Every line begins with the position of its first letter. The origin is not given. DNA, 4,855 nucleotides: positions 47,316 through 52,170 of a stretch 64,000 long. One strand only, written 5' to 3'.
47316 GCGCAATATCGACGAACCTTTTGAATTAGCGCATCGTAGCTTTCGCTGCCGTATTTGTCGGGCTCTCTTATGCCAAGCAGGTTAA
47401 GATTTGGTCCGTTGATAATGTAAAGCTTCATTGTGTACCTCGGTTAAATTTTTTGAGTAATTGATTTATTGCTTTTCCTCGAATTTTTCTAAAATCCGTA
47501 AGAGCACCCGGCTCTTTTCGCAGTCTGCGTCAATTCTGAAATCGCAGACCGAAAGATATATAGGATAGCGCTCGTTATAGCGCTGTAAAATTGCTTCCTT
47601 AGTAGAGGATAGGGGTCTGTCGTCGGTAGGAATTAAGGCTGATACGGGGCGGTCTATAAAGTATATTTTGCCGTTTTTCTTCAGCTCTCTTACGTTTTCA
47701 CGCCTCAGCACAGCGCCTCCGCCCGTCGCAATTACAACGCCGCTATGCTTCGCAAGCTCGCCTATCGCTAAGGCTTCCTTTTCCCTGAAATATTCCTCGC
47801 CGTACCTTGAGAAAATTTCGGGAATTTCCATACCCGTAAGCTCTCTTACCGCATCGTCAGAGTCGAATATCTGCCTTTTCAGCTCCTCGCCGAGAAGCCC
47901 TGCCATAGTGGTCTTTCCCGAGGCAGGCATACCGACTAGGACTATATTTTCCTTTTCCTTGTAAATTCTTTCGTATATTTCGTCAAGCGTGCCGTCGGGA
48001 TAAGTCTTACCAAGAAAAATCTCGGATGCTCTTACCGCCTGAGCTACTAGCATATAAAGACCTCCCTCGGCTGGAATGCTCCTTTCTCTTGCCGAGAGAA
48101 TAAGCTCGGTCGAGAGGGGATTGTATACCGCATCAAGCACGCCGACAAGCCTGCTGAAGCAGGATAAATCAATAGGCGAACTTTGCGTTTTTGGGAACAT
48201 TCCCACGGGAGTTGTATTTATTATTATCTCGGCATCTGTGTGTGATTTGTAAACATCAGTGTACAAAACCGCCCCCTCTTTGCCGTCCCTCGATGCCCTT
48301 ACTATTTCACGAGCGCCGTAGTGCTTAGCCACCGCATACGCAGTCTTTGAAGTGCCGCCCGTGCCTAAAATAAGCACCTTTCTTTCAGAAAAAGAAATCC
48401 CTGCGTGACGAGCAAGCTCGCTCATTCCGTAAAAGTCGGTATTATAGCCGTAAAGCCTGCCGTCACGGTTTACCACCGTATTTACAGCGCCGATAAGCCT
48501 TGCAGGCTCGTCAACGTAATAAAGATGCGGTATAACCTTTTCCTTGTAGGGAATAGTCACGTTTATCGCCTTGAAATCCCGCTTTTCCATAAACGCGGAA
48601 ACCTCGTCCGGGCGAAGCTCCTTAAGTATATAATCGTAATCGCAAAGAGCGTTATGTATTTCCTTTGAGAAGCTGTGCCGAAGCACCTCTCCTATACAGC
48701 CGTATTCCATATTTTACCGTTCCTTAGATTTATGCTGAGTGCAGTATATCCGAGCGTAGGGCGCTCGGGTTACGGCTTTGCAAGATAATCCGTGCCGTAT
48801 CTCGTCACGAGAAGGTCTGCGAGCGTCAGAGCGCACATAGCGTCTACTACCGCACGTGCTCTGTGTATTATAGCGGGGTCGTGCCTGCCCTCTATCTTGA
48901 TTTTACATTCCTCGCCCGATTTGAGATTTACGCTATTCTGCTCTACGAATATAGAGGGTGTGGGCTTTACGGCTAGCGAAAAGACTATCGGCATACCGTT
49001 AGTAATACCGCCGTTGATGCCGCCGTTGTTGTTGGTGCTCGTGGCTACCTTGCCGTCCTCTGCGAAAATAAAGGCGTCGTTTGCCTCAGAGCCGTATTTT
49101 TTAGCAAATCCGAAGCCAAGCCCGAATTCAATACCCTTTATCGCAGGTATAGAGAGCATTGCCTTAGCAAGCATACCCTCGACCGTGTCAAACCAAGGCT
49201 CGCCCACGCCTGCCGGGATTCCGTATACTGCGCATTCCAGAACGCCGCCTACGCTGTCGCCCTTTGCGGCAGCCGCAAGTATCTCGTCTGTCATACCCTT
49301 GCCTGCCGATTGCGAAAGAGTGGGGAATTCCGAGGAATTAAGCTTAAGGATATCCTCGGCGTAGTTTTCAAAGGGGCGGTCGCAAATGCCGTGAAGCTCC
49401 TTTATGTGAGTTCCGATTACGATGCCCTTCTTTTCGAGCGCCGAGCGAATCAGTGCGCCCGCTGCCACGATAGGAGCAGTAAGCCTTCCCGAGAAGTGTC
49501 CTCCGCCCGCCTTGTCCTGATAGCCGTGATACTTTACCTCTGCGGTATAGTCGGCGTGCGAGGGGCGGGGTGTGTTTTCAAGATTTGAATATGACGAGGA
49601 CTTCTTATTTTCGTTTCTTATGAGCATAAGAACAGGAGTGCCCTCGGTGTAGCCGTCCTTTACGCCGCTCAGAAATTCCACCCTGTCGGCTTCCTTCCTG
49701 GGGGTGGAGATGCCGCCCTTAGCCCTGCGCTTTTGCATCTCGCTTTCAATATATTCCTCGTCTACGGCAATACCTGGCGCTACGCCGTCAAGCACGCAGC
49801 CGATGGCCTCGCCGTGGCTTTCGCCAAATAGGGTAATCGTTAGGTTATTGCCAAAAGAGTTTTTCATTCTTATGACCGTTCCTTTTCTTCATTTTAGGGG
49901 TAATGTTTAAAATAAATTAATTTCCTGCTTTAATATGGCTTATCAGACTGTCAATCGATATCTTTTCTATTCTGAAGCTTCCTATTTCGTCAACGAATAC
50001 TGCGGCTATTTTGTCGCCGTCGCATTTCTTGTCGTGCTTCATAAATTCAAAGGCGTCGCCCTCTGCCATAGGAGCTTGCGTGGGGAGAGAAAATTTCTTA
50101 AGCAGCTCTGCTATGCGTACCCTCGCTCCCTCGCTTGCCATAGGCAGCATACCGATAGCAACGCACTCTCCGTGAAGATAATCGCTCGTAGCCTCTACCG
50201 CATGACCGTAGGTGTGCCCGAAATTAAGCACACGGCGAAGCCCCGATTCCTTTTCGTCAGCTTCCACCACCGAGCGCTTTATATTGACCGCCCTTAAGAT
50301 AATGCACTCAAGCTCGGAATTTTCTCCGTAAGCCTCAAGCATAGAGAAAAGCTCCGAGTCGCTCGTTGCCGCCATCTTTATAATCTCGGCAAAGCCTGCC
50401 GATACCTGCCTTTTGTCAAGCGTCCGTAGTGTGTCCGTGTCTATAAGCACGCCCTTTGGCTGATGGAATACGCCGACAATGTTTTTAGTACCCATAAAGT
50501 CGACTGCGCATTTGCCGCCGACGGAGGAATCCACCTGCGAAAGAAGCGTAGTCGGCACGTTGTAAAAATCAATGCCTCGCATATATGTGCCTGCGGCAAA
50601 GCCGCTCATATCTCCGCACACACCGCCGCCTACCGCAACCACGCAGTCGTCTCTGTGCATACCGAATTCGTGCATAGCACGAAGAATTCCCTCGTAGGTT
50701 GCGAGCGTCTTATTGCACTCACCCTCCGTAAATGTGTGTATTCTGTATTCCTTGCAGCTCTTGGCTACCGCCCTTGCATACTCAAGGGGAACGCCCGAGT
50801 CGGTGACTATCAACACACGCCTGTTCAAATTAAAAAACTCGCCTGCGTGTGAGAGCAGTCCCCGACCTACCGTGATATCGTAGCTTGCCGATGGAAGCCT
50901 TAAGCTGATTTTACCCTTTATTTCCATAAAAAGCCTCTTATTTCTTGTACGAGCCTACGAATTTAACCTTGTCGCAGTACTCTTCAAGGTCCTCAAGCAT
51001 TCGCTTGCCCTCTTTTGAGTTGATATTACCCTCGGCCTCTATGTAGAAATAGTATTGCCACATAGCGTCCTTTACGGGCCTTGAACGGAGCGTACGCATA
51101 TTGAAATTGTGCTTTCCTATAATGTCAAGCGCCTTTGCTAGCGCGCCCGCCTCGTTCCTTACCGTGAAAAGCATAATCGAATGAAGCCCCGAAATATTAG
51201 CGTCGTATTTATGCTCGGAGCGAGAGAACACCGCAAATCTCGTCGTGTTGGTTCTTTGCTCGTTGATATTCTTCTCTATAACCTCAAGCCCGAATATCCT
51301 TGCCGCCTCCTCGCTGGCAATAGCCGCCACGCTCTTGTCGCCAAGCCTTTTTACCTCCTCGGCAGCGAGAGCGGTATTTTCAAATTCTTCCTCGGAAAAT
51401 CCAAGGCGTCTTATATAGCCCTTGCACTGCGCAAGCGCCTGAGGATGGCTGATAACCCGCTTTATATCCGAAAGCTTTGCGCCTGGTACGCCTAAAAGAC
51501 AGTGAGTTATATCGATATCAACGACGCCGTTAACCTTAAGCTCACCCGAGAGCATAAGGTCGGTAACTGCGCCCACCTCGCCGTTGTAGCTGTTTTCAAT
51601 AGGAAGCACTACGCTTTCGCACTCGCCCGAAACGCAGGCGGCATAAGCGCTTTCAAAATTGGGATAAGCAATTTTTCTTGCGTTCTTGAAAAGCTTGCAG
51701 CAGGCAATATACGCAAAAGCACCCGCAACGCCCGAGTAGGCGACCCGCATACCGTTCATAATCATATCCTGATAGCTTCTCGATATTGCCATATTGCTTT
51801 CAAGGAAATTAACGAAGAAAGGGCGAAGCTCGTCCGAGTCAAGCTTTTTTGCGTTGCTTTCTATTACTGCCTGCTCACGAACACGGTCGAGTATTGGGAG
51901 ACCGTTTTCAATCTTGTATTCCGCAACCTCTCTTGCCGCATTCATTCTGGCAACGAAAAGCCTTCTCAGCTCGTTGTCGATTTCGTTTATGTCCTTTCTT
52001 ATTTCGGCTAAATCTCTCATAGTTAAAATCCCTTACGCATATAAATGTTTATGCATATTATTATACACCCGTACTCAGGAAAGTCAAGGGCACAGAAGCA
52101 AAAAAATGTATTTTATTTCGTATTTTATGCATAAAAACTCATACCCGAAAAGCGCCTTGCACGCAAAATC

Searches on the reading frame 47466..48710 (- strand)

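Call 12: search_protein_families(library=pfam, proteins=[window:47466-48710:-], max_evalue=0.001)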
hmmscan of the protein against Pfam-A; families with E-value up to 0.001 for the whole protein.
window:47466-48710:- (414 aa): 5 families
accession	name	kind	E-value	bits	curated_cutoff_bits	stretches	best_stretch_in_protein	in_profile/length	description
PF01202.28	SKI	-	1.4e-32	113.5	22.1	1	263-409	2-157/159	Shikimate kinase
PF08501.16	Shikimate_dh_N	-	3.8e-14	53.1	27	1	6-79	2-83/83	Shikimate dehydrogenase substrate binding domain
PF13671.12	AAA_33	-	5.6e-05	23.9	27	1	256-322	2-62/143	AAA domain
PF13238.12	AAA_18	-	0.00024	22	29.4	1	256-342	1-91/128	AAA domain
PF18317.6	SDH_C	-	0.00092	19.3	25.8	0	217-236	1-20/31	Shikimate 5'-dehydrogenase C-terminal domain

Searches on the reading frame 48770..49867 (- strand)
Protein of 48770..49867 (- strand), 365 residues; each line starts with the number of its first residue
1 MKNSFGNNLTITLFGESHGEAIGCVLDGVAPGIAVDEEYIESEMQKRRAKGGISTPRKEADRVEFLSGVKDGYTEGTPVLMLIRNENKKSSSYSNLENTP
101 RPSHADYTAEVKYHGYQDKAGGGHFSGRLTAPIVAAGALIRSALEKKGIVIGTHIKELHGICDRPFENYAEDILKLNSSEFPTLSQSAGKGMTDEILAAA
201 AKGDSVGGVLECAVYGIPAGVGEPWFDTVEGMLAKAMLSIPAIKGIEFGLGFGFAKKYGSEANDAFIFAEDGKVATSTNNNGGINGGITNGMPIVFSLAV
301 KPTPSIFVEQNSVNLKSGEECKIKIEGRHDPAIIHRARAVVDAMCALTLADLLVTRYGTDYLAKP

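Call 12: search_protein_families(library=pfam, proteins=[window:48770-49867:-], max_evalue=0.001)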
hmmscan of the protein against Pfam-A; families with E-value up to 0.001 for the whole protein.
window:48770-49867:- (365 aa): 1 family
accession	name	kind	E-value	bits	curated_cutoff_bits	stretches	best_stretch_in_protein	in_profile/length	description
PF01264.26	Chorismate_synt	-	5.3e-123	410.3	27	1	9-353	1-326/327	Chorismate synthase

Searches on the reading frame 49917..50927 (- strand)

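Call 12: search_protein_families(library=pfam, proteins=[window:49917-50927:-], max_evalue=0.001)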
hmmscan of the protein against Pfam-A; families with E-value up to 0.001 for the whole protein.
window:49917-50927:- (336 aa): 4 families
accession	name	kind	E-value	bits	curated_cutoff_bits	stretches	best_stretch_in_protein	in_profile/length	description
PF01761.26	DHQ_synthase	-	5.9e-43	145.6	24.2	1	65-176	3-114/115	3-dehydroquinate synthase N-terminal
PF24621.2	DHQS_C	-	5.2e-33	114.5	27.6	1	178-301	1-143/144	3-dehydroquinate synthase C-terminal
PF13685.12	Fe-ADH_2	-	2.4e-10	41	28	1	20-167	2-145/149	Iron-containing alcohol dehydrogenase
PF00465.25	Fe-ADH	-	2.2e-09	37.6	31.3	1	18-116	4-104/168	Iron-containing alcohol dehydrogenase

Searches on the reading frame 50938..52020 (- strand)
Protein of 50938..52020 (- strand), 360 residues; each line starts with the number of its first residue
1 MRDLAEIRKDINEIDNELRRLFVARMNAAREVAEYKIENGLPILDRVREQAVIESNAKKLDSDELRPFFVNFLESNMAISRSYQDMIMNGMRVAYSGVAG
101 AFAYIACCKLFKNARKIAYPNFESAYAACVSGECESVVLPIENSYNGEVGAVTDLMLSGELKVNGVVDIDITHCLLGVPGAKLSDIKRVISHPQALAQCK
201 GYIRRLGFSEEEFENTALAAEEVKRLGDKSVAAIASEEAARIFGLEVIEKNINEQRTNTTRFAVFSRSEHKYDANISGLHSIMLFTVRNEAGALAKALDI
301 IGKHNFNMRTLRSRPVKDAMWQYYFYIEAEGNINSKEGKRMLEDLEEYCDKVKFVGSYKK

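Call 12: search_protein_families(library=pfam, proteins=[window:50938-52020:-], max_evalue=0.001)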
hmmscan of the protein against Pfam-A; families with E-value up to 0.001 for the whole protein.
window:50938-52020:- (360 aa): 3 families
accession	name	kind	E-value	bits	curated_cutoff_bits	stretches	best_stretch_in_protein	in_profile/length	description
PF00800.23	PDT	-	7.3e-51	173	25.2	1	93-268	1-179/181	Prephenate dehydratase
PF01817.26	CM_2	-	6.3e-16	58.8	27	1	7-84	1-79/80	Chorismate mutase type II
PF01842.31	ACT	-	2.4e-06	27.6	27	1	284-345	4-64/66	ACT domain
